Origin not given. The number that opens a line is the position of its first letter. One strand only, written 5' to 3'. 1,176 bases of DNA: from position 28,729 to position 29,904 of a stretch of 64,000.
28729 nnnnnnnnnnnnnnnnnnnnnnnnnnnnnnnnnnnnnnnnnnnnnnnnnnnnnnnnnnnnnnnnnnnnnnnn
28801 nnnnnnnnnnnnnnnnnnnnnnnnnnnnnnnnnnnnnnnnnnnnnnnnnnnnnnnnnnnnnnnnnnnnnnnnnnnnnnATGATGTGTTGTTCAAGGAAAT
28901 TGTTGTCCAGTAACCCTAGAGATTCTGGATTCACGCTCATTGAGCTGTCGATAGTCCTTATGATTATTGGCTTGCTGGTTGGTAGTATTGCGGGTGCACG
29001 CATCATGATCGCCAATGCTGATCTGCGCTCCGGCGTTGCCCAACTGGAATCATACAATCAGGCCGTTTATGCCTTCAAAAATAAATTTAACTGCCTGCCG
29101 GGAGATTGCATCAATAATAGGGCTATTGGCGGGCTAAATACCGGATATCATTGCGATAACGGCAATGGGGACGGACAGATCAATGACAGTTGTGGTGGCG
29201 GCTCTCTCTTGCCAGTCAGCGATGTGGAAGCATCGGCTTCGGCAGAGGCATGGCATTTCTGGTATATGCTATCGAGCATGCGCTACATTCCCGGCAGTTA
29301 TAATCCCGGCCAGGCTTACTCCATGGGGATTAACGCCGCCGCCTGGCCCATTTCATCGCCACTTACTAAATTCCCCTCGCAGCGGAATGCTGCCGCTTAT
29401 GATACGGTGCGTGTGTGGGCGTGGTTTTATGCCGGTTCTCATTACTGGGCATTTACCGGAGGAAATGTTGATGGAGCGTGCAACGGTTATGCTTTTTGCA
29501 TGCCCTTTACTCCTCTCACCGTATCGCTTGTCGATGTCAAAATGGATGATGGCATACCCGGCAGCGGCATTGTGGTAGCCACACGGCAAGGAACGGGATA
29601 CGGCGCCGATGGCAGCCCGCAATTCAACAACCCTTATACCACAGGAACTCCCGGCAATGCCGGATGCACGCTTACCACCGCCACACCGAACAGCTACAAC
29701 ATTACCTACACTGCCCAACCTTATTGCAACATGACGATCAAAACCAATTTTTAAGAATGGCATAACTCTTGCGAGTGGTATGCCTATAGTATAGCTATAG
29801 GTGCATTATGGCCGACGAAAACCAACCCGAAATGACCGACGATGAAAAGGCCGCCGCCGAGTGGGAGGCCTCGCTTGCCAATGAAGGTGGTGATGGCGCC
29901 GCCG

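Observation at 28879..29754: Type IV prepilin-like gene embedded between fliL and fliM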

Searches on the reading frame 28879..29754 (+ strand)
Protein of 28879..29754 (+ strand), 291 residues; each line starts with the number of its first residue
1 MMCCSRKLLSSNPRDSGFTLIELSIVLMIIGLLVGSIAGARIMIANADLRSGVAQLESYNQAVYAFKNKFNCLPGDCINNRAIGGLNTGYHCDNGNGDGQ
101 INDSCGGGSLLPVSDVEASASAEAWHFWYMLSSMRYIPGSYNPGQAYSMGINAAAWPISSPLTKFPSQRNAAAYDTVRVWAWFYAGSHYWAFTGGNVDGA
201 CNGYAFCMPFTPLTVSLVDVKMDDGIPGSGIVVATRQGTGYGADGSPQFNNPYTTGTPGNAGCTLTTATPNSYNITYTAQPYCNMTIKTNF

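Call 3: search_protein_families(library=pfam, proteins=[window:28879-29754:+], max_evalue=0.1)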
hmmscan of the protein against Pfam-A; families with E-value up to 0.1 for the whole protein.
window:28879-29754:+ (291 aa): 1 family
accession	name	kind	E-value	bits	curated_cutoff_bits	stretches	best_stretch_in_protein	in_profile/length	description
PF07963.17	N_methyl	-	3.6e-06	26.8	21.2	1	14-37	3-26/27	Prokaryotic N-terminal methylation motif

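Call 4: search_protein_families(library=ncbifam, proteins=[window:28879-29754:+], max_evalue=0.1)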
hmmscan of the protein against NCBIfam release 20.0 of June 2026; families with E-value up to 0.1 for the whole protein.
window:28879-29754:+ (291 aa): 5 families
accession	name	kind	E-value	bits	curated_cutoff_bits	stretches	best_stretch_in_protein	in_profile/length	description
TIGR02532.1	IV_pilin_GFxxxE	domain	3.4e-06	26.6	16.3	1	16-35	2-21/24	prepilin-type N-terminal cleavage/methylation domain-containing protein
TIGR01710.1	typeII_sec_gspG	equivalog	3.2e-05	24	88.85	1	16-74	1-60/134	type II secretion system major pseudopilin GspG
NF041775.1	typeIV_PilA_Myxo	equivalog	7.1e-05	22.9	400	1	11-44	6-38/214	type IV pilin protein PilA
TIGR01708.2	typeII_sec_gspH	equivalog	0.00036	20.6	80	1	16-37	2-23/169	type II secretion system minor pseudopilin GspH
NF040999.1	pilin_ComGC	equivalog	0.032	14.4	75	1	16-34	2-20/84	competence type IV pilus major pilin ComGC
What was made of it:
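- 28903..29754 (+): Prepilin-type gene, 283 aa from TTG (alternative ATG at 28879 gives 291 aa). N_methyl and TIGR02532 score above their cutoffs (calls 3, 4).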

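Call 7: find_homologous_proteins(query=window:28879-29754:+, max_evalue=0.001)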
Query window:28879-29754:+ (291 aa): 564 proteins with E <= 0.001 among 3432 candidates; the best 120 are listed.
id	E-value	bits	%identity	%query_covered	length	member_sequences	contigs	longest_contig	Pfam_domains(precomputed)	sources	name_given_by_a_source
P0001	2.7e-179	613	100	91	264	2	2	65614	-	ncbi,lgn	-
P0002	7.3e-58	215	54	64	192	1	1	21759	-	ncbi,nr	ncbi:MAG: prepilin-type N-terminal cleavage/methylation domain-containing protein [Alphaproteobacter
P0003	1.0e-44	171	40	92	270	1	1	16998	-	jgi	jgi:hypothetical protein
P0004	6.8e-27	113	33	97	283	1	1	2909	PF07963.18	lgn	-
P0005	1.2e-25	109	32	92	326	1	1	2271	PF07963.18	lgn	-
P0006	2.8e-25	108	37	76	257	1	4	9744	PF07963.18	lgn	-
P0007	1.9e-24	105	34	99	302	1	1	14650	-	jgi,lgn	-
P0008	5.0e-24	104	32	95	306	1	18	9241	PF07963.18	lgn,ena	-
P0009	7.2e-24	103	32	94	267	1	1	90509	PF07963.18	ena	-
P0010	2.3e-23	101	34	84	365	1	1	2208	PF07963.18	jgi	jgi:prepilin-type N-terminal cleavage/methylation domain-containing protein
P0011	2.6e-23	101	35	96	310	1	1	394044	-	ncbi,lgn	-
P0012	2.8e-23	101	36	79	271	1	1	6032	PF07963.18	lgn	-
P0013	3.2e-23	101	37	79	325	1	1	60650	-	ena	-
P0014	4.8e-23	100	35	76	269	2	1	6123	PF07963.18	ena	-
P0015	1.1e-22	99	33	100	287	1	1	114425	PF07963.18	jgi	-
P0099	3.6e-18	84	32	95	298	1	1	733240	PF07963.18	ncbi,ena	-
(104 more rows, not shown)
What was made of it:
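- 28903..29754 (+): 564 homologs were found (call 7).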

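Call 8: find_encoding_contigs(protein=P0001, flank=10000, max_places=4)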
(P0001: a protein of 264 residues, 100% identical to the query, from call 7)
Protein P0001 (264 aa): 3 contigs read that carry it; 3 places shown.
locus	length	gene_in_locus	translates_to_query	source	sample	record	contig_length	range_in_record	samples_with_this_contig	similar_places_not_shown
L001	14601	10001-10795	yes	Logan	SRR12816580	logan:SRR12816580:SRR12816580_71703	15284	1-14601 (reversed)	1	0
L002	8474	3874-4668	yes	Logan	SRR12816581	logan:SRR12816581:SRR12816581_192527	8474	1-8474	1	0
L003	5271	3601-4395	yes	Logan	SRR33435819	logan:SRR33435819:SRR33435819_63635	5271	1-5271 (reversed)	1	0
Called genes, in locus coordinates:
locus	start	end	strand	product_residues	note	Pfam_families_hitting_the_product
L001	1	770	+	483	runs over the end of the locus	?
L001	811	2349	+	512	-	PF02321:OEP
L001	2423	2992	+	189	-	PF10691:DUF2497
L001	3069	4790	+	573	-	PF00920:ILVD_EDD_N, PF24877:ILV_EDD_C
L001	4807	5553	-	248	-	PF02107:FlgH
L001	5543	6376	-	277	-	PF08666:SAF (weak), PF13144:ChapFlgA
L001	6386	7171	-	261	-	PF00460:Flg_bb_rod, PF22692:LlgE_F_G_D1, PF06429:Flg_bbr_C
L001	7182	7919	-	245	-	PF00460:Flg_bb_rod (weak), PF22692:LlgE_F_G_D1, PF06429:Flg_bbr_C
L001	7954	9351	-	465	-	-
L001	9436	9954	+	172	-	PF03748:FliL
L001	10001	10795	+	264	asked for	-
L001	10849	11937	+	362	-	PF02154:FliM, PF01052:FliMN_C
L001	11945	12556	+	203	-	PF20072:DUF6468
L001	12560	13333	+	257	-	PF03448:MgtE_N (weak)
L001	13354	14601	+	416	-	?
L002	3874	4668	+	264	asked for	-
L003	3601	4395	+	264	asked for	-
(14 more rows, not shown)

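Call 9: find_encoding_contigs(protein=P0002, flank=10000, max_places=4)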
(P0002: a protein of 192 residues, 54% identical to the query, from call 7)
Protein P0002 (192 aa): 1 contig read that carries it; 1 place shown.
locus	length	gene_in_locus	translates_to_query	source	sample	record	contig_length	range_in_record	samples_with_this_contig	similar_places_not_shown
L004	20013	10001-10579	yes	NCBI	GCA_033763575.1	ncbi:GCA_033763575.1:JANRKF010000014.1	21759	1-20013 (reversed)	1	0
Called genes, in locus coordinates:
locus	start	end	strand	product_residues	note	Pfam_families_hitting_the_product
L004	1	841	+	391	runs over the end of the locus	PF04480:DUF559, PF18741:MTES_1575, PF19302:DUF5915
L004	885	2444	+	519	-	PF02321:OEP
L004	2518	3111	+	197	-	PF10691:DUF2497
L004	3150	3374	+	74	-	-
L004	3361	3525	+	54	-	-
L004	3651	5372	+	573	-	PF00920:ILVD_EDD_N, PF24877:ILV_EDD_C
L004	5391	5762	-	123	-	-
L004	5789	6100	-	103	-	-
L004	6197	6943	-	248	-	PF02107:FlgH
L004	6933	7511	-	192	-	PF08666:SAF, PF13144:ChapFlgA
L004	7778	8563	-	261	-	PF00460:Flg_bb_rod (weak), PF22692:LlgE_F_G_D1, PF06429:Flg_bbr_C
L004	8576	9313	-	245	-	PF22692:LlgE_F_G_D1, PF06429:Flg_bbr_C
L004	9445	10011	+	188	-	PF03748:FliL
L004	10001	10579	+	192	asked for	-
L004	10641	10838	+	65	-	-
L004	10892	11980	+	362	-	PF02154:FliM, PF01052:FliMN_C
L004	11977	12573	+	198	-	PF20072:DUF6468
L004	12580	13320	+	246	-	PF03448:MgtE_N (weak)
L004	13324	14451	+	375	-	-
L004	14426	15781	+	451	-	PF02878:PGM_PMM_I, PF02879:PGM_PMM_II, PF02880:PGM_PMM_III, PF00408:PGM_PMM_IV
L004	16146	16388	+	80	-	PF01541:GIY-YIG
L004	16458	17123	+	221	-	-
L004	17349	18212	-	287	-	PF00800:PDT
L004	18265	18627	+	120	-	PF07704:PSK_trans_fac (weak)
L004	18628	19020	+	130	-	PF01850:PIN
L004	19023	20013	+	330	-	PF01474:DAHP_synth_2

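Call 10: find_encoding_contigs(protein=P0003, flank=10000, max_places=4)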
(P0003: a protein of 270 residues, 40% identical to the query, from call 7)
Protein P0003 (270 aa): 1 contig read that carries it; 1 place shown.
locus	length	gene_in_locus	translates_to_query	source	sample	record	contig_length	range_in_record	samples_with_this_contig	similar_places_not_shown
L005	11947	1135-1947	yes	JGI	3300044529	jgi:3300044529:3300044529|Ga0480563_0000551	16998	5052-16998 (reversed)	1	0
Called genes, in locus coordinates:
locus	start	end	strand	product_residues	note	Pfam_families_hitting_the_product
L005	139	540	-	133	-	PF01850:PIN (weak)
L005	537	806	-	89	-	-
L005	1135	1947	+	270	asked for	-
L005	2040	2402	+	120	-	PF04993:TfoX_N (weak)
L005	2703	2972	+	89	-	PF04993:TfoX_N (weak)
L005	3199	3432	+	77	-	-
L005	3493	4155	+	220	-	PF10544:T5orf172, PF13455:MUG113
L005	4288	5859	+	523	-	PF07638:Sigma70_ECF, PF05990:DUF900, PF12697:Abhydrolase_6 (weak)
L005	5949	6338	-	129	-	-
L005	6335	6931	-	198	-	-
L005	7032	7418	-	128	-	-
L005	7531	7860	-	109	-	PF05284:DUF736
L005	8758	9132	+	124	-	-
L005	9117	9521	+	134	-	-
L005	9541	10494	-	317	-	-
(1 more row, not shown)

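Call 12: find_encoding_contigs(protein=P0011, flank=10000, max_places=2)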
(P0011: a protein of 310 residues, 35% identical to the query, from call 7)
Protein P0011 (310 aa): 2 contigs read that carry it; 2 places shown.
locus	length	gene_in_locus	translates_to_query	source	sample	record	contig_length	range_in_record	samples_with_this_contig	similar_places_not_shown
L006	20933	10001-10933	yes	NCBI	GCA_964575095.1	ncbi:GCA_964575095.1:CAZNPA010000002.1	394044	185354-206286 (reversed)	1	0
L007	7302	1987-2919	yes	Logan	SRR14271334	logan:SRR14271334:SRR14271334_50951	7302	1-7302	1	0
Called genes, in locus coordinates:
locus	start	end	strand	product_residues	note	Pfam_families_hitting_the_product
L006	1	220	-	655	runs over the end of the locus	-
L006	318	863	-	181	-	PF03232:COQ7, PF02915:Rubrerythrin (weak)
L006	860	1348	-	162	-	PF02600:DsbB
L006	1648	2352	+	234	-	PF04299:FMN_bind_2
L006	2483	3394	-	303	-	PF07963:N_methyl (weak)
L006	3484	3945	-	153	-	PF00293:NUDIX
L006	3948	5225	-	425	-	PF04748:Polysacc_deac_2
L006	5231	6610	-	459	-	PF22694:CtpB_N-like, PF00595:PDZ, PF13180:PDZ_2, PF17820:PDZ_6, PF03572:Peptidase_S41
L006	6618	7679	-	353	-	PF01551:Peptidase_M23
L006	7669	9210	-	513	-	PF01676:Metalloenzyme, PF06415:iPGM_N, PF01663:Phosphodiest (weak)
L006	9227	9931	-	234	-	PF01895:PhoU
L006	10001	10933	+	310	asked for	-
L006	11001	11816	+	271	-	PF07963:N_methyl (weak)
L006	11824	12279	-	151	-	PF02590:SPOUT_MTase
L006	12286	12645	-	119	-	PF02410:RsfS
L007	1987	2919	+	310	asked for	-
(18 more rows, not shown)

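Call 13: find_encoding_contigs(protein=P0099, flank=10000, max_places=2)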
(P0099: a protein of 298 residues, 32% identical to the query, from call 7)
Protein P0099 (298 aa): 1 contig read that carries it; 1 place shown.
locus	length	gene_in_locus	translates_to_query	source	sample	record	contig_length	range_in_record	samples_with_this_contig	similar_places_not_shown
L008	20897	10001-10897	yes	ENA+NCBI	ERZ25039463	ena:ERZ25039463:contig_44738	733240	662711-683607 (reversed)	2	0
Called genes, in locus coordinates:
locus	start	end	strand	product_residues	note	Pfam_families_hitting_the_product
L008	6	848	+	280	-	PF00139:Lectin_legB (faint), PF18483:Lectin_L-type_dom (weak)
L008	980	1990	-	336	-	PF08843:AbiEii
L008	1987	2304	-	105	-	PF19570:DUF6088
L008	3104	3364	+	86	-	-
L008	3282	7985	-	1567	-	PF28553:WH_1, PF28554:DUF8437, PF00176:SNF2-rel_dom (faint), PF04851:ResIII, PF28555:Helicase_dom, PF00271:Helicase_C (faint)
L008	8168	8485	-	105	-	-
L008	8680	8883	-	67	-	-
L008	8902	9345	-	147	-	-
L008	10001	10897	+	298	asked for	PF07963:N_methyl (weak)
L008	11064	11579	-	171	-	-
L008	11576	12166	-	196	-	PF13538:UvrD_C_2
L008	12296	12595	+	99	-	-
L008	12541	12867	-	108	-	PF13245:AAA_19 (weak), PF13604:AAA_30, PF22232:TraI_hel_assoc_N (weak)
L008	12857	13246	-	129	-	PF13604:AAA_30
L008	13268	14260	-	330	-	PF08751:TrwC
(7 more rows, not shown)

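Call 18: find_related_loci(query=A1, collection=genome_contigs, flank=10000)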
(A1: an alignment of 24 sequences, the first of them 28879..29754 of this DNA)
Query A1 (291 aa) in genome_contigs; peptide patterns used: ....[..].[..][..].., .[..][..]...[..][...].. (x = any residue, [..] = any of these).
598 stretches matched a pattern (row limit reached: there are more); 353 encode a relative of the query (tblastn E <= 1e-3); the best 80 are kept; 78 distinct loci.
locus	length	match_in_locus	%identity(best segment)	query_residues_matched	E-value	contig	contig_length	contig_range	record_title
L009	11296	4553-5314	34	9-291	1e-28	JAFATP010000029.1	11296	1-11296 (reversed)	MAG: Alphaproteobacteria bacterium isolate CP_BM_ER_R9_15 BM_ER_R9_k147_421150, whole genome shotgun sequence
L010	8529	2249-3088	33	12-288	2e-27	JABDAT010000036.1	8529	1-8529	MAG: Alphaproteobacteria bacterium isolate BWOrgHeat_Nextera6_MAG3 3300020667.a:Ga0206890_1423, whole genome shotgun seq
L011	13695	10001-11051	31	1-291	7e-27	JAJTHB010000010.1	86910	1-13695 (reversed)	MAG: Rickettsiales bacterium isolate CoA8N_M8 k141_1962837, whole genome shotgun sequence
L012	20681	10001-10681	33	11-254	1e-26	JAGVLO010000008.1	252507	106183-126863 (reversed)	MAG: Alphaproteobacteria bacterium isolate SW_2 c_000000008428, whole genome shotgun sequence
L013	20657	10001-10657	34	14-234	1e-25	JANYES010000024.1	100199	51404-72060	MAG: Alphaproteobacteria bacterium isolate 338R_metabinner_4 338R_k141_1244679, whole genome shotgun sequence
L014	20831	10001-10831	33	17-288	6e-25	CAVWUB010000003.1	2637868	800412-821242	MAG: uncultured Planctomycetaceae bacterium isolate MFD03066.bin.1.8 genome assembly, contig: contig_4024, whole genome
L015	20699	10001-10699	34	16-239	1e-24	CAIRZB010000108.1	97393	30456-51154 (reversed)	MAG: uncultured Parafilimonas sp. isolate AlinenLipids_bin-8879 genome assembly, contig: bin-8879:108/114, whole genome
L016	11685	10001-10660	35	14-234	2e-24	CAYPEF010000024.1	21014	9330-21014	MAG TPA_asm: uncultured Rickettsiales bacterium isolate SRP278252_co2_163 genome assembly, contig: NODE_5087_length_2101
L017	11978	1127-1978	28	5-288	8e-24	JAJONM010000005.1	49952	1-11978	MAG: Rickettsiaceae bacterium isolate C_No_T20_B_bin.41 scaffold_540, whole genome shotgun sequence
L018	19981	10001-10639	34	4-232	1e-23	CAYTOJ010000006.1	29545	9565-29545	MAG TPA_asm: uncultured Rickettsiales bacterium isolate SRP150892_co2_142 genome assembly, contig: NODE_2018_length_2954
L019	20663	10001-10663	32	9-232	5e-23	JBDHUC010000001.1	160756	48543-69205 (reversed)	MAG: Alphaproteobacteria bacterium isolate AS-MICRO-OLR.108 NODE_200_length_160756_cov_8.384524, whole genome shotgun se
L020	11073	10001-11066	33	7-234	4e-23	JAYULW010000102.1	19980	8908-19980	MAG: Alphaproteobacteria bacterium isolate GFS_9416 GFS_9416_101, whole genome shotgun sequence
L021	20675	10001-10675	29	7-239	9e-23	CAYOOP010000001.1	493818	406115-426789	MAG TPA_asm: uncultured Rickettsiales bacterium isolate SRP150892_co1_88 genome assembly, contig: NODE_3_length_493818_c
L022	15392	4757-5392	32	2-230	2e-22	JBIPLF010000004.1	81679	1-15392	MAG: Rickettsiales bacterium isolate ME2010-09-14_3300042543_group3_bin82 Rohwer_bin1980_scaffold_91_c1, whole genome sh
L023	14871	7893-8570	30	10-252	3e-22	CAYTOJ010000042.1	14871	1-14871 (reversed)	MAG TPA_asm: uncultured Rickettsiales bacterium isolate SRP150892_co2_142 genome assembly, contig: NODE_5814_length_1487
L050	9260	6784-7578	31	14-287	1e-18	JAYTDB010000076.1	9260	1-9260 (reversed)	MAG: Rickettsiales bacterium isolate GFS_1653 GFS_1653_75, whole genome shotgun sequence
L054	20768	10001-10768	30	6-290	3e-18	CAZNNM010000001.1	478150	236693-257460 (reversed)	MAG TPA_asm: uncultured Rickettsiales bacterium isolate SRP199154_co2_81 genome assembly, contig: NODE_2_length_478150_c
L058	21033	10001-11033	30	2-232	1e-17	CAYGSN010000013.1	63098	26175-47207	MAG TPA_asm: uncultured Pseudobdellovibrionaceae bacterium isolate ERP117304_co2_60 genome assembly, contig: NODE_430_le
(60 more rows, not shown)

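Call 23: predict_structure(alignment_id=A2)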
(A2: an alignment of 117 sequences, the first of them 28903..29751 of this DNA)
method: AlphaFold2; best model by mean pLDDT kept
length: 283 residues; sequences in the alignment: 117
mean_pLDDT: 81.7   pTM: 0.82
mean pLDDT of the five models: 81.7, 81.1, 81.0, 80.5, 80.0
residues with pLDDT >= 90: 133; 70-90: 73; 50-70: 66; < 50: 11
segments of 3 or more residues with pLDDT < 50: 107-111
pLDDT, mean of each block of 10 residues (from residue 1): 66 94 98 94 97 98 95 88 83 70 49 78 96 76 58 89 68 88 77 61 93 95 84 56 63 87 92 89 95
secondary structure, 60 per line:
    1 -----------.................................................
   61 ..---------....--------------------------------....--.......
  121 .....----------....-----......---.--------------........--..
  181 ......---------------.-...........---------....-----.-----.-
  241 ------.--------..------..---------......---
elements in order: H12-62 H72-75 H108-111 H114-125 H136-139 H145-150 E169-176 E179-186 H204-214 E224-227 E275-280
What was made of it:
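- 28930..29088 (+): Mature N-terminus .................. and the long helix alpha-1 (model residues 12-62). AlphaFold2 model with pLDDT 94-98 over this stretch (call 23).
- On Type IV pilin / pseudopilin superfamily (class III signal proteins): The AlphaFold2 model has helix 12-62 and strands at 169-176, 179-186, 224-227 and 275-280 (call 23).
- The AlphaFold2 model (pLDDT 81.7, pTM 0.82) has a 50-residue alpha-1 helix followed by four strands (call 23).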
